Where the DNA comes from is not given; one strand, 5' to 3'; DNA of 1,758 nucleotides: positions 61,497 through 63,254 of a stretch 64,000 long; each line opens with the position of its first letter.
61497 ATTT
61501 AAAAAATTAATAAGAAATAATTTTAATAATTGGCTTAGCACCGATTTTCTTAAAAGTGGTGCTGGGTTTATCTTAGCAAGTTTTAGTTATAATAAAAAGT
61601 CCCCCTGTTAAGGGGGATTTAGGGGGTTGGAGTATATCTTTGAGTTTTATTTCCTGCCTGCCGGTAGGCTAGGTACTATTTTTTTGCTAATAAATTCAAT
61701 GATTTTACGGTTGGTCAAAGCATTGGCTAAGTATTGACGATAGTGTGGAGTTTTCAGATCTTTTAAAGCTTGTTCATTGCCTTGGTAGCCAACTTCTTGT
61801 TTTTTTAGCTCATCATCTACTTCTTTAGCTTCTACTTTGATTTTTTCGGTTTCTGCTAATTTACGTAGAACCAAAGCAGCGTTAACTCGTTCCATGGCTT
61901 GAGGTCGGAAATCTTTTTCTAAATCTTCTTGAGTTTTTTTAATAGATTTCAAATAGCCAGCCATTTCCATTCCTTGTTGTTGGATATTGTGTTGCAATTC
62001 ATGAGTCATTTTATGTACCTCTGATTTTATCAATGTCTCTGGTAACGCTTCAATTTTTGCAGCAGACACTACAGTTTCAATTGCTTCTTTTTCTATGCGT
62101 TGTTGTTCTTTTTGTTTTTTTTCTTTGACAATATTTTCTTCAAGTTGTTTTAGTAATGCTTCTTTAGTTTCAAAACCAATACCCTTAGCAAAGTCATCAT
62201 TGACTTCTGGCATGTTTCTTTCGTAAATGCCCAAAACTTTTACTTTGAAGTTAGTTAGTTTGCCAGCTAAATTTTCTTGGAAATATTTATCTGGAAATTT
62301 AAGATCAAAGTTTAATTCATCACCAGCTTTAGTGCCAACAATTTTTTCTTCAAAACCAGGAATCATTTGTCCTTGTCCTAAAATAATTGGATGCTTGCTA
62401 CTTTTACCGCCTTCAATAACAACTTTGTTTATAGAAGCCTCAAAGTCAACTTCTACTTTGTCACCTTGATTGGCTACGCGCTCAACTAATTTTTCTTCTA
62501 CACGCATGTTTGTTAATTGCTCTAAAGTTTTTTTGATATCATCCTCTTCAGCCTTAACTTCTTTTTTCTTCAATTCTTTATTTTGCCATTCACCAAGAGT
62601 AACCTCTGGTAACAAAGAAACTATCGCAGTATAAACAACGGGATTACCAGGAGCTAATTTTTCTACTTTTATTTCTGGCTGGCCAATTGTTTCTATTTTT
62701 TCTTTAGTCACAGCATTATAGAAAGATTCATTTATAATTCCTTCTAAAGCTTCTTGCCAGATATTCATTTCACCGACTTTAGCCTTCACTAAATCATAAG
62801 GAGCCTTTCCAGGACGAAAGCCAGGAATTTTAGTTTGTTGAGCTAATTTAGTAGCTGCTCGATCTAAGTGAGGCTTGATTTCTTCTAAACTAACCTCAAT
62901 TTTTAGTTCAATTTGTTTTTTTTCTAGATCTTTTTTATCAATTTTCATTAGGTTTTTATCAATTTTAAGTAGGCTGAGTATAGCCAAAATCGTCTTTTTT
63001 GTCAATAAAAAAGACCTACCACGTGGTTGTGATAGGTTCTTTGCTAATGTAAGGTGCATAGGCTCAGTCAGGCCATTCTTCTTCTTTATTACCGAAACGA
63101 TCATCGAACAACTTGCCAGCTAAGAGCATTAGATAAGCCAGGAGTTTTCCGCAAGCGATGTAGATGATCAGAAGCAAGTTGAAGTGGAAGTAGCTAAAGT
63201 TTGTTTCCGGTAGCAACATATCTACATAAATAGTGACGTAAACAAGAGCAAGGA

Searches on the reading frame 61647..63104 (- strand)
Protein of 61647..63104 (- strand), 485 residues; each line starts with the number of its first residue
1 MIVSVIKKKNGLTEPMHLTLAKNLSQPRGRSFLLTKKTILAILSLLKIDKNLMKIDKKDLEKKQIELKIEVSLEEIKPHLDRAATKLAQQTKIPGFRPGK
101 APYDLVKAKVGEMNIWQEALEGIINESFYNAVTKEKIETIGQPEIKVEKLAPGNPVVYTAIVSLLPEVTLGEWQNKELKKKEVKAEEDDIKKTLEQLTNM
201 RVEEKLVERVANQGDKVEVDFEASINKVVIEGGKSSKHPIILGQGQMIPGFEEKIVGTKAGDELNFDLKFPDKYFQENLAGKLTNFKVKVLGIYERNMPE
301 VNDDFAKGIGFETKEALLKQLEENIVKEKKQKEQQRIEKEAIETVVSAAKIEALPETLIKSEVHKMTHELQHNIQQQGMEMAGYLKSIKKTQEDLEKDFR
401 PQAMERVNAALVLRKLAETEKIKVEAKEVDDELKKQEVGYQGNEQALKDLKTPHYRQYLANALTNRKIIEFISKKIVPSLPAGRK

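Call 22: search_protein_families(library=pfam, proteins=[window:61647-63104:-], max_evalue=0.001)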
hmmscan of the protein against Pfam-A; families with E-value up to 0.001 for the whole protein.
window:61647-63104:- (485 aa): 3 families
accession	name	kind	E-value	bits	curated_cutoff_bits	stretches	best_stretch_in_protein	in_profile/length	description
PF05697.18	Trigger_N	-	3.5e-37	128.3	22.2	1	53-197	1-144/144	Bacterial trigger factor protein (TF)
PF05698.19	Trigger_C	-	8.9e-24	84.8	22.7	1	315-473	3-161/162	Bacterial trigger factor protein (TF) C-terminus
PF00254.34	FKBP_C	-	2.1e-11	44.4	21.1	1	210-283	4-86/94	FKBP-type peptidyl-prolyl cis-trans isomerase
